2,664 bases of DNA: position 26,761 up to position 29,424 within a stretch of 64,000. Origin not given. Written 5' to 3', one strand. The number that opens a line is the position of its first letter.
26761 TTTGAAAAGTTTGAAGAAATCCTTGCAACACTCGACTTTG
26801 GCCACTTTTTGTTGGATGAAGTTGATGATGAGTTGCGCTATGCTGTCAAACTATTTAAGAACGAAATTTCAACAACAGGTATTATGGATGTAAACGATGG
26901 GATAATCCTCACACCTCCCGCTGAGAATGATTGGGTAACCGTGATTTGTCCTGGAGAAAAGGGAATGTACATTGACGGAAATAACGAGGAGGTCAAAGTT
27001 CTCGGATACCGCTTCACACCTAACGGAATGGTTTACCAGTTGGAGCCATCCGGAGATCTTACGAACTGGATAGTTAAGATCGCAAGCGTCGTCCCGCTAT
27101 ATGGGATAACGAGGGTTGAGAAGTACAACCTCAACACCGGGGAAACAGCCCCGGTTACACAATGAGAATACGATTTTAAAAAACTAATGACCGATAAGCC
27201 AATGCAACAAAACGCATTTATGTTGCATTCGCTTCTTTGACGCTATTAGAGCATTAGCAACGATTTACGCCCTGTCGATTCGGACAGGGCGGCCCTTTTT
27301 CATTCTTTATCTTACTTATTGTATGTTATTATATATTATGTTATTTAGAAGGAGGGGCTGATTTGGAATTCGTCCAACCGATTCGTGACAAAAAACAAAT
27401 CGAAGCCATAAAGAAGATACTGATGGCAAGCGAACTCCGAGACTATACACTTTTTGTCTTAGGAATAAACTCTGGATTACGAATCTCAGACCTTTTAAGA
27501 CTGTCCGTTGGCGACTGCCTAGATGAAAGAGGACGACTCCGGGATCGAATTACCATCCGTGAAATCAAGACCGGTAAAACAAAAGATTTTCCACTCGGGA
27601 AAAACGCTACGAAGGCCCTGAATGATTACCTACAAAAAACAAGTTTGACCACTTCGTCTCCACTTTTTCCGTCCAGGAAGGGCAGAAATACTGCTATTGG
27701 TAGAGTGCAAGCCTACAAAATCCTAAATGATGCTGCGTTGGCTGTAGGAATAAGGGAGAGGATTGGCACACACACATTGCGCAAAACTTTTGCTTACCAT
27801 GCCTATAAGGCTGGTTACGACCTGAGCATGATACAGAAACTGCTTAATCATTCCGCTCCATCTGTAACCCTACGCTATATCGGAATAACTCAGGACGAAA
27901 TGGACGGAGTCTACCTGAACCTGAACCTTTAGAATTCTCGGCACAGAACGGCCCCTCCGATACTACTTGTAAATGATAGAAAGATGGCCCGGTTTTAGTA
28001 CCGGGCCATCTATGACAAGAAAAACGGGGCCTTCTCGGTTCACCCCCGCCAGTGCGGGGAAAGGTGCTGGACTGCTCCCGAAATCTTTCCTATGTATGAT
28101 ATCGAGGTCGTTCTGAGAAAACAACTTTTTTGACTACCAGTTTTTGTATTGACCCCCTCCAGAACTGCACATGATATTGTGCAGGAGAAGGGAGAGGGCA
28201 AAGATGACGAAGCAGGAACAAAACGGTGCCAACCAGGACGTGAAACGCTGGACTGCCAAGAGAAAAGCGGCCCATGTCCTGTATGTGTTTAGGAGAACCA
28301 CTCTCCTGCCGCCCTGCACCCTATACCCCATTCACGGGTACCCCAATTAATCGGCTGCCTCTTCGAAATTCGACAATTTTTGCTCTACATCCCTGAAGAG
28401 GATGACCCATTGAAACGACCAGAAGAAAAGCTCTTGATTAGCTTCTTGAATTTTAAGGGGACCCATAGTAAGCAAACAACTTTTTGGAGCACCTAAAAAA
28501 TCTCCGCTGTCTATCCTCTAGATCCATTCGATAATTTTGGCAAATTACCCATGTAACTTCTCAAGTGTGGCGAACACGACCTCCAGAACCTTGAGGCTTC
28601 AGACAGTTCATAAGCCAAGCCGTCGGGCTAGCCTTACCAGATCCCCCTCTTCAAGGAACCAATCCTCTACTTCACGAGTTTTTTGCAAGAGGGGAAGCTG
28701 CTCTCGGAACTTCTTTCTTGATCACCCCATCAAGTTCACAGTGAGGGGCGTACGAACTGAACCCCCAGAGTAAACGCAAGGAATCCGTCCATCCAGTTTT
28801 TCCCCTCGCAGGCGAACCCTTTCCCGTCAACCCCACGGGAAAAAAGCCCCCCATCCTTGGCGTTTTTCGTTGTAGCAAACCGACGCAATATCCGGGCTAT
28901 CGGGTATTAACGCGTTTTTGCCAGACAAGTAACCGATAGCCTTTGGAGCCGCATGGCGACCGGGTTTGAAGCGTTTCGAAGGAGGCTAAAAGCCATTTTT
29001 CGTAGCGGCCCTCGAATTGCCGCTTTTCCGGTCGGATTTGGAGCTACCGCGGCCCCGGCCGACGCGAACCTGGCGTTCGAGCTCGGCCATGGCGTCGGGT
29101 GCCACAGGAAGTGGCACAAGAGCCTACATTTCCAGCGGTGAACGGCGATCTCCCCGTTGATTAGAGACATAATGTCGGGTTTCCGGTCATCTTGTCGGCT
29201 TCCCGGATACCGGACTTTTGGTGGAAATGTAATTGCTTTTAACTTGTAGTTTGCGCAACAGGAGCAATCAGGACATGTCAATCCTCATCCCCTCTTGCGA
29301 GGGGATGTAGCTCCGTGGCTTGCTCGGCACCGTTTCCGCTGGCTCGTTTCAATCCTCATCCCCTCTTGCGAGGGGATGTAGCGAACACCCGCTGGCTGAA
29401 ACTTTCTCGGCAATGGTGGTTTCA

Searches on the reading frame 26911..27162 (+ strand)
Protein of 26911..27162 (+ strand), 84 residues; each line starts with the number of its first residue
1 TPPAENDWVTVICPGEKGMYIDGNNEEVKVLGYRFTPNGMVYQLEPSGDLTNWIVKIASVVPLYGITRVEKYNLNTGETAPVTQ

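Call 63: predict_structure(alignment_id=A3)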
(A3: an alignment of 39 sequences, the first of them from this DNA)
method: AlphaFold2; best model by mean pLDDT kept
length: 84 residues; sequences in the alignment: 39
mean_pLDDT: 83.4   pTM: 0.69
mean pLDDT of the five models: 83.4, 81.7, 81.5, 80.7, 79.6
residues with pLDDT >= 90: 34; 70-90: 38; 50-70: 7; < 50: 5
segments of 3 or more residues with pLDDT < 50: 1-5
pLDDT, mean of each block of 10 residues (from residue 1): 61 93 87 88 82 86 90 86 73
secondary structure, 60 per line:
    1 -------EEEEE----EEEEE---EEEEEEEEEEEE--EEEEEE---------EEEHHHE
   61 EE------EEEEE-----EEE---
elements in order: E8-12 E17-21 E25-36 E39-44 E54-56 E60-62 E69-73 E79-81

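Call 66: fold_search(model_id=the predicted structure, library=pdb)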
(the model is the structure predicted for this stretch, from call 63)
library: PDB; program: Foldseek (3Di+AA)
matches with E <= 10: 769; with E <= 0.001: 0
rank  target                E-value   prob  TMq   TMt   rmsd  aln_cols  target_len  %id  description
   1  4pl6_A                6.4e-02  1.00  0.49  0.68   2.9        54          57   20  Structure of the chromodomain of MRG2 in complex with H3K4me3 (released 2015-07-22)
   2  4pll_A                8.8e-02  1.00  0.50  0.70   2.8        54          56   20  Structure of the chromodaomain of MRG2 in complex with H3K36me3 (released 2015-07-22)
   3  6hq9_A                1.1e-01  1.00  0.50  0.66   2.7        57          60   12  Crystal structure of the Tudor domain of human ERCC6-L2 (released 2018-10-17)
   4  2f5k_B                1.2e-01  1.00  0.49  0.49   4.7        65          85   20  Crystal structure of the chromo domain of human MRG15 (released 2006-11-14)
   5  2f5k_D                1.5e-01  1.00  0.48  0.51   2.7        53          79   23  Crystal structure of the chromo domain of human MRG15 (released 2006-11-14)
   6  6hq9_B                1.5e-01  1.00  0.50  0.69   2.5        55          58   14  Crystal structure of the Tudor domain of human ERCC6-L2 (released 2018-10-17)
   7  2f5k_E                1.6e-01  0.99  0.50  0.53   5.5        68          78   19  Crystal structure of the chromo domain of human MRG15 (released 2006-11-14)
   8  5zcj_C                1.7e-01  0.99  0.46  0.33   6.9        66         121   17  Crystal structure of complex (released 2018-06-27)
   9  8swj_C                2.2e-01  0.97  0.44  0.31   7.0        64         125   17  Co-crystal structure of 53BP1 tandem Tudor domains in complex with UNC8531 (released 2023-08-02)
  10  5j26_A                2.3e-01  0.98  0.45  0.34   7.0        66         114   17  Crystal structure of a 53BP1 Tudor domain in complex with a ubiquitin variant (released 2016-12-14)
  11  9ckj_F                2.3e-01  0.98  0.44  0.32   7.0        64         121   17  Co-crystal structure of 53BP1 tandem Tudor domains in complex with UNC9512 (released 2024-10-30)
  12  2f5k_A                2.4e-01  0.99  0.52  0.52   4.7        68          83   19  Crystal structure of the chromo domain of human MRG15 (released 2006-11-14)
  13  1wgs_MODEL_1_A        2.4e-01  0.99  0.51  0.34   4.1        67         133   12  Solution Structure of the Tudor Domain from Mouse Hypothetical Protein Homologous to Histone Acetyltransferase (released 2004-11-28)
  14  8t2d_A                2.7e-01  0.97  0.43  0.33   7.0        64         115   17  Ubiquitin variant i53:Mutant T12Y.T14E.L67R with 53BP1 Tudor domain (released 2024-03-27)
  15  5in1_A                2.8e-01  0.99  0.47  0.55   2.9        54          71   20  Crystal Structure of the MRG701 chromodomain (released 2017-03-01)
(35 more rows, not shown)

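Call 109: search_protein_representatives(alignment_id=A3)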
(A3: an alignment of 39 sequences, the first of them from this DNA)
Query: 39 sequences, 84 profile positions. Proteins with E-value up to 0.001 (for the whole library): 194; up to 1e-10: 147; up to 1e-30: 0. The best 150 are listed.
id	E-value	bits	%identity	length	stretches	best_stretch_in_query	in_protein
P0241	7.1e-30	118.7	-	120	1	3-81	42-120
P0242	1.7e-29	117.5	-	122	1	3-83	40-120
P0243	8.5e-29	115.2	-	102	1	2-82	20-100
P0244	9.4e-29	115.1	-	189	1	3-82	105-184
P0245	3.3e-28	113.3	-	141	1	2-83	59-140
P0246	7.8e-28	112.1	-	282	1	2-83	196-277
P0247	1.0e-27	111.8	-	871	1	3-82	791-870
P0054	1.7e-27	111.1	-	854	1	2-83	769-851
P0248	3.7e-27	110.0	-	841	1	3-81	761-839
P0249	3.8e-27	109.9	-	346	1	3-80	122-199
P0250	5.4e-27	109.4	-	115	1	3-82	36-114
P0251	6.1e-27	109.3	-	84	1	4-83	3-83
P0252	3.0e-26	107.1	-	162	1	2-81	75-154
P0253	4.3e-26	106.5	-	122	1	4-82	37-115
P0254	5.1e-26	106.3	-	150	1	2-81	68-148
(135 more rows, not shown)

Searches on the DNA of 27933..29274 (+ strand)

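Call 101: search_dna_similar(query=window:27933-29274:+, collection=plasmids, mode=distant, max_rows=8)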
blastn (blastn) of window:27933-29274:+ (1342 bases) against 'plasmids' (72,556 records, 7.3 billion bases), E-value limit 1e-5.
No match.

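Call 102: search_dna_similar(query=window:27933-29274:+, collection=phages, mode=distant, max_rows=8)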
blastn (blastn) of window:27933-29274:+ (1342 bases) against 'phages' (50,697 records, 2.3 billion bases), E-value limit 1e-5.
No match.
